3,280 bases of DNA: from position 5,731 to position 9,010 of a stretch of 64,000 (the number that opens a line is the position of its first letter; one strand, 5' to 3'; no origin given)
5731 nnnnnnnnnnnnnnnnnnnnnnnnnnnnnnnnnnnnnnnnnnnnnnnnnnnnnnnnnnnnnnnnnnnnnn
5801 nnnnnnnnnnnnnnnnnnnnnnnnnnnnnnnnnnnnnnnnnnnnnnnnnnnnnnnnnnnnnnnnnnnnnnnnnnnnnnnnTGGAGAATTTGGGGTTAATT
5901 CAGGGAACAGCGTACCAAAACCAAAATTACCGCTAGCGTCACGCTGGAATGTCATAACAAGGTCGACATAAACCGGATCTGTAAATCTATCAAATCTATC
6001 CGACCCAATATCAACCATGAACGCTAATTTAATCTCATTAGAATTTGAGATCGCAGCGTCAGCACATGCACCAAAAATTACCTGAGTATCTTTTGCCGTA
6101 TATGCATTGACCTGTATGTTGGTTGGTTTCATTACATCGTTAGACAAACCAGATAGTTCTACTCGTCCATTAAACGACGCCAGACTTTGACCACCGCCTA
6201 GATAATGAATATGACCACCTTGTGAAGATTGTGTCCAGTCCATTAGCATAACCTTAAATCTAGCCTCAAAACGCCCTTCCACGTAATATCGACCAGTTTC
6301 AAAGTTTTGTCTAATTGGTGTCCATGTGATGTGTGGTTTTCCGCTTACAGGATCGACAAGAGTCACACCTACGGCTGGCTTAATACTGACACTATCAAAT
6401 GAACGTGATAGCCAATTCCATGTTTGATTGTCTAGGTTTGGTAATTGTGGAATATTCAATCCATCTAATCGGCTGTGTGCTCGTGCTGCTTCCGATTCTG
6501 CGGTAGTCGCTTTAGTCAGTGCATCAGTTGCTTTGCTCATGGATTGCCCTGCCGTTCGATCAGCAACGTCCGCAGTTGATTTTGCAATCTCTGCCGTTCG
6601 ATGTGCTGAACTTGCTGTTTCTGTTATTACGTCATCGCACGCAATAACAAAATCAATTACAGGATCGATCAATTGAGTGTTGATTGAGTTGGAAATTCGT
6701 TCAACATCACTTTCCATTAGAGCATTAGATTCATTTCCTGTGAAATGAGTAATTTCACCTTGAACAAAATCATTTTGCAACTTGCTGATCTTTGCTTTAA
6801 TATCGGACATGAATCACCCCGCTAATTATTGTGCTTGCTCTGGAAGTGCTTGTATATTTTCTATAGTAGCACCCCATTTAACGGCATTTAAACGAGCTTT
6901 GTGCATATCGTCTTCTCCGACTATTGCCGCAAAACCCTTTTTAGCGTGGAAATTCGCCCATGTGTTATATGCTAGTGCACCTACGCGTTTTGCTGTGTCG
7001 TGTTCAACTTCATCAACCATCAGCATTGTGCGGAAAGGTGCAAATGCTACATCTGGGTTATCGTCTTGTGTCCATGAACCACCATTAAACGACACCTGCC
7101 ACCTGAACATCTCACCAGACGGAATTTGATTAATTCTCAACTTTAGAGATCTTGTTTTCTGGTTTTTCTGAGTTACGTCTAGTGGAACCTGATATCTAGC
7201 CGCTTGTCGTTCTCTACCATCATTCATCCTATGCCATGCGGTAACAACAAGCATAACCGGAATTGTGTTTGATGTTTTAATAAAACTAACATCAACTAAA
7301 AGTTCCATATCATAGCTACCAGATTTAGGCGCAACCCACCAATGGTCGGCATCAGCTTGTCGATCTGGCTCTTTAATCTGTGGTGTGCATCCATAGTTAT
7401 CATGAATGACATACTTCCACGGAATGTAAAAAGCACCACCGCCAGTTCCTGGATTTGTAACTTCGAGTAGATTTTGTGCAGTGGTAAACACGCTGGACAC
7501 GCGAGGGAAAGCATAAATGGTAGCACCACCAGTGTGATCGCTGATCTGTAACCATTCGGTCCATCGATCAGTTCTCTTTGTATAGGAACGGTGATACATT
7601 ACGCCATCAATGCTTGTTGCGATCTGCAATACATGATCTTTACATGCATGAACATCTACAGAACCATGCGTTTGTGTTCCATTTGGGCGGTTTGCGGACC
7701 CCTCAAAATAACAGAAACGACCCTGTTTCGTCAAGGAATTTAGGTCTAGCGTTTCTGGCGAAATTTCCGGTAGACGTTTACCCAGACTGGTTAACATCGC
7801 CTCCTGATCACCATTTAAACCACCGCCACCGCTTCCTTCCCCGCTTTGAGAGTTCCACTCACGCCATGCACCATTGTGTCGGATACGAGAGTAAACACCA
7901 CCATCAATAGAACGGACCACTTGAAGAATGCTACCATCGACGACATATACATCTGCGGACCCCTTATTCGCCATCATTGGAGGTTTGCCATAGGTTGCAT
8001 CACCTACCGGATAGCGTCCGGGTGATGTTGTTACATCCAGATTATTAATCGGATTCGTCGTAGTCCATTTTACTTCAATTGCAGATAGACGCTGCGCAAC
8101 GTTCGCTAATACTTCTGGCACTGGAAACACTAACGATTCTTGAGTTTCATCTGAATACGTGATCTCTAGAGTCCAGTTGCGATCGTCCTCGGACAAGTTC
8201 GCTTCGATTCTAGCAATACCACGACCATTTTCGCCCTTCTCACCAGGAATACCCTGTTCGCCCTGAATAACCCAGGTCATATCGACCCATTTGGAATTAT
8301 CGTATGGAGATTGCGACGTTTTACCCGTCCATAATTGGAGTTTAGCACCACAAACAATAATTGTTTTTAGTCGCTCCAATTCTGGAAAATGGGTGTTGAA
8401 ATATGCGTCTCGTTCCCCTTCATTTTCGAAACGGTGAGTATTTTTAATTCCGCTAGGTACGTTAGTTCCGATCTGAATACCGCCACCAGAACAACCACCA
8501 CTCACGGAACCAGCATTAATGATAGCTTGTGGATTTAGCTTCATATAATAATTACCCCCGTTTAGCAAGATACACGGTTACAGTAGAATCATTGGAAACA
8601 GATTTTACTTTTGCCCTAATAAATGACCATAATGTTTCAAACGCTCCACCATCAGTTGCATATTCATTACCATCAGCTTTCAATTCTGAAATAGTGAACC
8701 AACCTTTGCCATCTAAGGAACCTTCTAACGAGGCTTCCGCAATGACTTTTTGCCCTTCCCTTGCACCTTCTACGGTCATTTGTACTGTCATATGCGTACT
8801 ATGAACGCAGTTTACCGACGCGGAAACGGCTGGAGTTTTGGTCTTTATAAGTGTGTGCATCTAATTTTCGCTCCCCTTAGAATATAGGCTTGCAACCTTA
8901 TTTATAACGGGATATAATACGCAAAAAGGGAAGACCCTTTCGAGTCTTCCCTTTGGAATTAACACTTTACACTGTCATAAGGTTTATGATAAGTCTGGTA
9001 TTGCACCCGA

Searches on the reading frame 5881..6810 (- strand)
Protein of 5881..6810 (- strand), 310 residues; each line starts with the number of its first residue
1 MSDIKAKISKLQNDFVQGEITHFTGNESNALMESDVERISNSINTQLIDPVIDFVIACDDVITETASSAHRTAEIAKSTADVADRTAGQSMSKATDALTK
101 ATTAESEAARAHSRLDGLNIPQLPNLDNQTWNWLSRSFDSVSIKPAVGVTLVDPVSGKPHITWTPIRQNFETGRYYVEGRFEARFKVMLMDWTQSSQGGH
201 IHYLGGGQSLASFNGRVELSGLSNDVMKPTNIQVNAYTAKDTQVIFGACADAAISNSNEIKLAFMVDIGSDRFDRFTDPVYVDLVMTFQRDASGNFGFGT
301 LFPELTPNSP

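Call 43: search_protein_families(library=phrogs, proteins=[window:5881-6810:-], max_evalue=0.001)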
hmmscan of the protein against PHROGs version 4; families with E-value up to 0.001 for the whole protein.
window:5881-6810:- (310 aa): 2 families
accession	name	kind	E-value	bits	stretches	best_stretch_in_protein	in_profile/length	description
phrog_20809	-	unknown function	4e-22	79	1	264-303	6-45/45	-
phrog_20680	-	unknown function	0.00044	20.8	1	56-112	59-115/253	-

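Call 46: search_protein_families(library=pfam, proteins=[window:5881-6810:-], max_evalue=0.1)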
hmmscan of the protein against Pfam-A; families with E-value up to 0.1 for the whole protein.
window:5881-6810:- (310 aa): 1 family
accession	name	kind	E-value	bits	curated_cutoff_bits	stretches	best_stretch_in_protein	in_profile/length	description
PF11839.13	Alanine_zipper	-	9.4e-05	23.1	23.1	1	62-116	6-60/69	Alanine-zipper, major outer membrane lipoprotein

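Call 78: search_solved_structures(query=window:5881-6810:-, max_evalue=1)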
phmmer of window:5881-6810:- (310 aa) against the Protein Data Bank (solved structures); distinct sequences matched with E-value up to 1: 0.

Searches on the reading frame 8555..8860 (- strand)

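Call 43: search_protein_families(library=phrogs, proteins=[window:8555-8860:-], max_evalue=0.001)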
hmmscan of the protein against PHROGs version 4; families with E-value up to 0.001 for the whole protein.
window:8555-8860:- (102 aa): 1 family
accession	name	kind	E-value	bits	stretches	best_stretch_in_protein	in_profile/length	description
phrog_16217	-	unknown function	2.4e-21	76.7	1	3-97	2-93/95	-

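Call 46: search_protein_families(library=pfam, proteins=[window:8555-8860:-], max_evalue=0.1)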
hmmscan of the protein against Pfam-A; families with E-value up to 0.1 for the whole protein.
window:8555-8860:- (102 aa): 1 family
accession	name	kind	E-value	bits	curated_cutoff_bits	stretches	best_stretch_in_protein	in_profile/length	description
PF13861.12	FLgD_tudor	-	0.031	14.9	26.9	1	36-95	11-42/58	FlgD Tudor-like domain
